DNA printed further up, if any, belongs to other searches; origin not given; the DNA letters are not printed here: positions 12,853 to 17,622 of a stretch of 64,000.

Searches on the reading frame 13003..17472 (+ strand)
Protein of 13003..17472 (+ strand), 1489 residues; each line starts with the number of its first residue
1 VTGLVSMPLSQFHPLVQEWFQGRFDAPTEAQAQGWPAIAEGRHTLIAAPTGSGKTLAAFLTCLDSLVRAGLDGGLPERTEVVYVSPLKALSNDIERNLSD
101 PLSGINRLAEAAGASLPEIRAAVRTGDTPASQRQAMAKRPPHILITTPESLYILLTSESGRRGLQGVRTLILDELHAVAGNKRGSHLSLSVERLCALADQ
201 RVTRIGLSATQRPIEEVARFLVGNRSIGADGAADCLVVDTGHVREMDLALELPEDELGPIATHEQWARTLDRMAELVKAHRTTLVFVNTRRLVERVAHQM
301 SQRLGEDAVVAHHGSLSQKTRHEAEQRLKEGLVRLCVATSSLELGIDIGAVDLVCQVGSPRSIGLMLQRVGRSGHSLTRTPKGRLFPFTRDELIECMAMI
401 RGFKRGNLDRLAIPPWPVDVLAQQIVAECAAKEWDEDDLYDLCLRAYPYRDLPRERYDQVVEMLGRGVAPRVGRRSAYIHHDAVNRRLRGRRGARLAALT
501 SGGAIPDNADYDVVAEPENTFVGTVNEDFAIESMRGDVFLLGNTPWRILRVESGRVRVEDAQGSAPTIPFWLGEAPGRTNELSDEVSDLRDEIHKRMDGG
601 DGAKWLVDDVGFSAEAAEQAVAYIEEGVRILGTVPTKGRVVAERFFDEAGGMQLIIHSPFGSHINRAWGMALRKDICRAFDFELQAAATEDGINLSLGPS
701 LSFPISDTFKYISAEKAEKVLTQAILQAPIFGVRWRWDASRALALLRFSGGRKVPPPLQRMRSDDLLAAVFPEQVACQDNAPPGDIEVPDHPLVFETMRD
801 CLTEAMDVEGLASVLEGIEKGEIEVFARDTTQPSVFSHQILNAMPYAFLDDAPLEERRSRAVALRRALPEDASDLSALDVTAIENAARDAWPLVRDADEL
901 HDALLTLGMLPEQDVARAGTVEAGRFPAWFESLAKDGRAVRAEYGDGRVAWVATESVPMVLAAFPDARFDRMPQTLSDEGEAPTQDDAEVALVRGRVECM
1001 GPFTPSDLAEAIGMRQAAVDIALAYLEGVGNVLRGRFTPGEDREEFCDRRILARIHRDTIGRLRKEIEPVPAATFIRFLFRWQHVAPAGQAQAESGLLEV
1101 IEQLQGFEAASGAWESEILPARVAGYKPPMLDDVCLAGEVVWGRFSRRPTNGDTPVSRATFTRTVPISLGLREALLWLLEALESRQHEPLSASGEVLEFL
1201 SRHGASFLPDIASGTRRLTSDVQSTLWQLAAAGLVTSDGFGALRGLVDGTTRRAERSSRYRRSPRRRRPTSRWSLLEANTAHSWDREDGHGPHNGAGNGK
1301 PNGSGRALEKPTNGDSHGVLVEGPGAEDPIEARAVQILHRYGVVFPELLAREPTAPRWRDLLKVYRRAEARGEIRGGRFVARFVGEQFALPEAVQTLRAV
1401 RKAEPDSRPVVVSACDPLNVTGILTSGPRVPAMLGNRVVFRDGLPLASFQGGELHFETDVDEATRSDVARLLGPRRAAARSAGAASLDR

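Call 54: search_protein_families(library=pfam, proteins=[window:13003-17472:+], max_evalue=0.00001)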
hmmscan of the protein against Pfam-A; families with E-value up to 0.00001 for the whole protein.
window:13003-17472:+ (1489 aa): 8 families
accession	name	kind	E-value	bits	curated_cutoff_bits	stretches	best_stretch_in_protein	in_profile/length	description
PF08494.16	DEAD_assoc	-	7.4e-47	160.1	23.5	1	634-837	1-191/191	DEAD/H associated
PF00270.35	DEAD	-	3.8e-33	115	26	1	28-214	1-164/167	DEAD/DEAH box helicase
PF19306.5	WH_Lhr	-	1.7e-30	106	27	1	403-565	3-165/168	Large helicase-related protein, winged helix domain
PF23234.1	WH4_Lhr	-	1.4e-28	98.8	27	1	1326-1407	4-85/87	Large helicase-related protein, winged-helix domain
PF00271.37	Helicase_C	-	4e-19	69.3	23.5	1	274-374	7-107/110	Helicase conserved C-terminal domain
PF23235.1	WH3_Lhr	-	9.1e-15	55.2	27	1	1071-1143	2-73/95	Large helicase-related protein, winged-helix domain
PF04851.21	ResIII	-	5.2e-08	33.4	22.5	1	40-210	22-161/164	Type III restriction enzyme, res subunit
PF22590.2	Cas3-like_C_2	-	3.1e-06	27.8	27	1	281-372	3-100/106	CRISPR-associated nuclease/helicase Cas3, C-terminal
